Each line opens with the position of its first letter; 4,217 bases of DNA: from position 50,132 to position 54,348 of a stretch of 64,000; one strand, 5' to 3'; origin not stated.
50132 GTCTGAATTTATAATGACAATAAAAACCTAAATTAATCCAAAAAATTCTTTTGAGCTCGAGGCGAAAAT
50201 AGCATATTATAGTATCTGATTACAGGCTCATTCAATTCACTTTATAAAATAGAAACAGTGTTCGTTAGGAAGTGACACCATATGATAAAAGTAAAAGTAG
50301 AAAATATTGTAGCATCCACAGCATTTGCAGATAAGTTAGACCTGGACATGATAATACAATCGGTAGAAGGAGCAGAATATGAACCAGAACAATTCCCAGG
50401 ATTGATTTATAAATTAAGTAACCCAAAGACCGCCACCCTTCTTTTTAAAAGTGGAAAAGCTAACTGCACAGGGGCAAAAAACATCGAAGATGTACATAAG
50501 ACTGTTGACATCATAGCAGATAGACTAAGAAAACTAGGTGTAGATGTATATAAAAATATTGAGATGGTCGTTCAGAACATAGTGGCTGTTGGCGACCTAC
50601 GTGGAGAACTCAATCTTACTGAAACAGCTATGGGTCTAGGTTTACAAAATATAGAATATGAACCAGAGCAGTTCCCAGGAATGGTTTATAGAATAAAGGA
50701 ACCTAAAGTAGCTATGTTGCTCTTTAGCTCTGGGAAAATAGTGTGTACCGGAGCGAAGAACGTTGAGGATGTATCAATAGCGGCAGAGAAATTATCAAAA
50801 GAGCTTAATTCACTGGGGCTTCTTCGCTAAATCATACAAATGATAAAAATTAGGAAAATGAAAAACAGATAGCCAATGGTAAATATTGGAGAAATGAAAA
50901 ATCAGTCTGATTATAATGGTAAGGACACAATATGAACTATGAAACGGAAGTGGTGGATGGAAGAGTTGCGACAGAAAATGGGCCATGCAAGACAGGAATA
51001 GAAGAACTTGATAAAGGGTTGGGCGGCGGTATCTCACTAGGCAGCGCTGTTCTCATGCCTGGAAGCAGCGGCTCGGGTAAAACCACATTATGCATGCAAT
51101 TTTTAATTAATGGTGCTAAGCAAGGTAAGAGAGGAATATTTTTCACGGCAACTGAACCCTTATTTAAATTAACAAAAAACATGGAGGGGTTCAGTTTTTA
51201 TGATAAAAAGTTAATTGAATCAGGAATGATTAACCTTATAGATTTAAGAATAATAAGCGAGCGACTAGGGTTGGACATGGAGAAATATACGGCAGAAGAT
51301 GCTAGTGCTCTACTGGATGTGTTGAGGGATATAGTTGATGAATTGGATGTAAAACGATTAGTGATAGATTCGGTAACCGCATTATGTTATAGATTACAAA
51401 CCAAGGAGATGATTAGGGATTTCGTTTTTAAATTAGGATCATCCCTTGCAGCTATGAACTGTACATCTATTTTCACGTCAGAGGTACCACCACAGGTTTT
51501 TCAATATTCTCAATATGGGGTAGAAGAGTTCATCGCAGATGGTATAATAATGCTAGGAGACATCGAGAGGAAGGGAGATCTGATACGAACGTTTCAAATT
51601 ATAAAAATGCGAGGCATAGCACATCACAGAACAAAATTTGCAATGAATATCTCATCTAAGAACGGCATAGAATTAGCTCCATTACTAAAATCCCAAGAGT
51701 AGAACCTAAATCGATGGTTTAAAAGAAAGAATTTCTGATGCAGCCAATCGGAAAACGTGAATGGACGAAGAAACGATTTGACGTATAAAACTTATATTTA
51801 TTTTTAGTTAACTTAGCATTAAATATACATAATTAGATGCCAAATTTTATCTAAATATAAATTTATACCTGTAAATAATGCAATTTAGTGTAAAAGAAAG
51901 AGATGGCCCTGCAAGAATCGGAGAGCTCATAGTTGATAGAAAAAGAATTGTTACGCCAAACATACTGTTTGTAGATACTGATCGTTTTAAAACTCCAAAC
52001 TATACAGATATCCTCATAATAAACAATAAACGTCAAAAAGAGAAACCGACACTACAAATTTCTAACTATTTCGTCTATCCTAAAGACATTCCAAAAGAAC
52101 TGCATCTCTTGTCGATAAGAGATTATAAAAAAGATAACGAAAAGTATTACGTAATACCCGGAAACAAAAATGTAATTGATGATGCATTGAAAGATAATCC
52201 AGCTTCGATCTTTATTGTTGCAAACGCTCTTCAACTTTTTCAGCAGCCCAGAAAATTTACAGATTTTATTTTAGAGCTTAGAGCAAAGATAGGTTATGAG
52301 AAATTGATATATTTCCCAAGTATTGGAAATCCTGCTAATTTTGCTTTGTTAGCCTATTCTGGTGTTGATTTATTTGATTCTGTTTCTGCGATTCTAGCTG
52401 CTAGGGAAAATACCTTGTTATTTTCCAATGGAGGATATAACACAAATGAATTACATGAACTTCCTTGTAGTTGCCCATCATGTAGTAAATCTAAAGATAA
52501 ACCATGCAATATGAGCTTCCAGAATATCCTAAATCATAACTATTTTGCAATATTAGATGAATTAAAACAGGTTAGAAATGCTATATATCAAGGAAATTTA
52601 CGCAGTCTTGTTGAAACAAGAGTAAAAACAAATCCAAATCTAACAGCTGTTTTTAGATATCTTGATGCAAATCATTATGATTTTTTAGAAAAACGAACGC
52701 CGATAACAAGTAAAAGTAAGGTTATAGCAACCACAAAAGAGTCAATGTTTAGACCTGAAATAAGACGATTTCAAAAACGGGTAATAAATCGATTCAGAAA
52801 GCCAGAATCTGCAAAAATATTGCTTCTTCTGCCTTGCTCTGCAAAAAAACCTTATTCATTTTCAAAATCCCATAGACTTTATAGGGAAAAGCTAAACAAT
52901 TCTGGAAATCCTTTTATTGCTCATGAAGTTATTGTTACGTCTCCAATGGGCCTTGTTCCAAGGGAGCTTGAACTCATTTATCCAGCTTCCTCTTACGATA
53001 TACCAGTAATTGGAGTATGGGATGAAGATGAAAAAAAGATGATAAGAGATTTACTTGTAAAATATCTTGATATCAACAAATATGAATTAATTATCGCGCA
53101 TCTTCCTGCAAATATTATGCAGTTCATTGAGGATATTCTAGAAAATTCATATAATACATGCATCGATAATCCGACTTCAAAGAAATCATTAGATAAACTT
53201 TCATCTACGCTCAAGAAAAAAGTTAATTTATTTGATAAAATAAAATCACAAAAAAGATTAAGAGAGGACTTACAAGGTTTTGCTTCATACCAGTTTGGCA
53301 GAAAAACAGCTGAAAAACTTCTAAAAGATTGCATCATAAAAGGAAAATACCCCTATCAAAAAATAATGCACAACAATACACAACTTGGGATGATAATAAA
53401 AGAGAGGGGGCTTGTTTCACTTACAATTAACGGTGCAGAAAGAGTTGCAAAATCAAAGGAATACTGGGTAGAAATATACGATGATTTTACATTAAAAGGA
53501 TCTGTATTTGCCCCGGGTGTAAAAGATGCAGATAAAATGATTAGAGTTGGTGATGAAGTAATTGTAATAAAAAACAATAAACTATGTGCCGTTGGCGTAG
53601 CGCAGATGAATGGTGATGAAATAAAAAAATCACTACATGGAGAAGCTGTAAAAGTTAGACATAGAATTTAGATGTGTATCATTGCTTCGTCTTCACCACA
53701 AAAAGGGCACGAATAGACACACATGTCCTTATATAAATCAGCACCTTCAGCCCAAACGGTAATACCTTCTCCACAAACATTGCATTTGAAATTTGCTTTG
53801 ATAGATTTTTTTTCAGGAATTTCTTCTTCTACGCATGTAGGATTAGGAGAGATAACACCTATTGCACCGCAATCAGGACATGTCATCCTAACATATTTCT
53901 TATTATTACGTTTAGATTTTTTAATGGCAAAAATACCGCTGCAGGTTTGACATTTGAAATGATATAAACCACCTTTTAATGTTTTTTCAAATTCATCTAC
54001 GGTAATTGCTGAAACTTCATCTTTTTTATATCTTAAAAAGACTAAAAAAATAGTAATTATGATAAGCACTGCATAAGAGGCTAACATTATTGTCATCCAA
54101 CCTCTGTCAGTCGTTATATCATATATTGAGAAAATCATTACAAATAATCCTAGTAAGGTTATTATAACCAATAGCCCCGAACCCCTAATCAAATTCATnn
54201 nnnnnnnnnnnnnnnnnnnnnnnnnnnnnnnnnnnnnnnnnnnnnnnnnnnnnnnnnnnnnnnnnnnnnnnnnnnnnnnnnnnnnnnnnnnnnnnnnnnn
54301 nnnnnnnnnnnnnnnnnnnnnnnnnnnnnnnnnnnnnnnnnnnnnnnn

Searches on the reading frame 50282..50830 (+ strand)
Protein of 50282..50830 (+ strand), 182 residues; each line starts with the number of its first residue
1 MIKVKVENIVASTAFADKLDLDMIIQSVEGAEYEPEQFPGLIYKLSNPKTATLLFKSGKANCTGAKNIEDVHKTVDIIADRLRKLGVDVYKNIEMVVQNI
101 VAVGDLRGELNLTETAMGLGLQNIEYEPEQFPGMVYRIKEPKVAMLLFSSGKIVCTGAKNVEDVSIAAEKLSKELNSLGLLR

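Call 28: search_protein_families(library=pfam, proteins=[window:50282-50830:+], max_evalue=0.001)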
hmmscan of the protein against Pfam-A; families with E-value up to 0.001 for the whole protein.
window:50282-50830:+ (182 aa): 1 family
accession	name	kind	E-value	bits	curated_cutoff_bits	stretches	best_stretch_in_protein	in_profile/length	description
PF00352.27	TBP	-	1.6e-58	195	22.9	2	95-177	2-84/85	Transcription factor TFIID (or TATA-binding protein, TBP)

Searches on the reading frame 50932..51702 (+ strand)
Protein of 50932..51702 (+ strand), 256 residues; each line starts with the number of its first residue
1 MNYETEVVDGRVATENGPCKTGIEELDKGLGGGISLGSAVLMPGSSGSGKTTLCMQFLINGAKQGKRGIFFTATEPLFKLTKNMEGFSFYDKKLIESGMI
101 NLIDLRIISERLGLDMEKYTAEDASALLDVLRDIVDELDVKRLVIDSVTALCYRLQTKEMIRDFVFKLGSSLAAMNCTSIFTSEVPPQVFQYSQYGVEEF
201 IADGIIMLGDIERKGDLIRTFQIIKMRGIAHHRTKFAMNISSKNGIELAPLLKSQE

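Call 28: search_protein_families(library=pfam, proteins=[window:50932-51702:+], max_evalue=0.001)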
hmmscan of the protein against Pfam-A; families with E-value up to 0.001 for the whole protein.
window:50932-51702:+ (256 aa): 5 families
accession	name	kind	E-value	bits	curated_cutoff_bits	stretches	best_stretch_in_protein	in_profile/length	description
PF06745.19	ATPase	-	3.3e-58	197.2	26.6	1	19-250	1-228/231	KaiC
PF05625.17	PAXNEB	-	3.1e-06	26.9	28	0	21-67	21-68/366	PAXNEB protein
PF00154.27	RecA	-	0.0005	20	27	0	20-74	34-89/262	recA bacterial DNA recombination protein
PF01695.23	IstB_IS21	-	0.00071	19.6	24.1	1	39-136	94-184/238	IstB-like ATP binding protein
PF08423.17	Rad51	-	0.00082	19.1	22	0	20-59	9-48/244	Rad51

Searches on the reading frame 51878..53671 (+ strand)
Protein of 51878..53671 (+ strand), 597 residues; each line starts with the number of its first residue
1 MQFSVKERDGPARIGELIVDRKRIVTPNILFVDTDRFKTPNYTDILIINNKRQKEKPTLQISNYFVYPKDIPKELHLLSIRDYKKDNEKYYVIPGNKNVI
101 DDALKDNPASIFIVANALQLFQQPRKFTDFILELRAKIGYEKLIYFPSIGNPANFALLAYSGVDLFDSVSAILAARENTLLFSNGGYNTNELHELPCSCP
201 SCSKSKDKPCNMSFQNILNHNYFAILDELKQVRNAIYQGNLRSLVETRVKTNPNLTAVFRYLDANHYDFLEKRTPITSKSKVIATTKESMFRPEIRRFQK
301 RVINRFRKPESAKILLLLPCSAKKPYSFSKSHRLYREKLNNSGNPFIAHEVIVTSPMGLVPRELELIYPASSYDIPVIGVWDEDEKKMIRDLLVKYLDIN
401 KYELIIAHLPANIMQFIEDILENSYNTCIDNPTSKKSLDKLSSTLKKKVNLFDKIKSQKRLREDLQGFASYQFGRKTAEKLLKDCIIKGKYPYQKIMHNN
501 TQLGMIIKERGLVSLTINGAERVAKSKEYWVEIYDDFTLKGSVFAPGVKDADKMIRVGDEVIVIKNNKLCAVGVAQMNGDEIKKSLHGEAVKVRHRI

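Call 28: search_protein_families(library=pfam, proteins=[window:51878-53671:+], max_evalue=0.001)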
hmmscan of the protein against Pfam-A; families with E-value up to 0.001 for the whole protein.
window:51878-53671:+ (597 aa): 4 families
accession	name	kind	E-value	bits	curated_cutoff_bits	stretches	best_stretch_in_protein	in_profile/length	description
PF17884.7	DUF5591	-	4.1e-50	170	26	1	295-445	1-150/150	Domain of unknown function (DUF5591)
PF01702.25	TGT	-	2.7e-17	63.3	26.3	1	117-252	204-355/357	Queuine tRNA-ribosyltransferase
PF01472.26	PUA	-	2.6e-14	53.4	24.8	1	541-596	16-73/74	PUA domain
PF14810.12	TGT_C2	-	2.3e-06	28.2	25.3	1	467-526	5-68/72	Patch-forming domain C2 of tRNA-guanine transglycosylase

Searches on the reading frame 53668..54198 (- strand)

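Call 28: search_protein_families(library=pfam, proteins=[window:53668-54198:-], max_evalue=0.001)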
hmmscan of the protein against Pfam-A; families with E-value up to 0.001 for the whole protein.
window:53668-54198:- (176 aa): 1 family
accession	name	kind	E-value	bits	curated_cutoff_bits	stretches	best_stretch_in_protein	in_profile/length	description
PF09723.15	Zn_ribbon_8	-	0.00019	21.8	34.4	0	78-112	3-34/41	Zinc ribbon domain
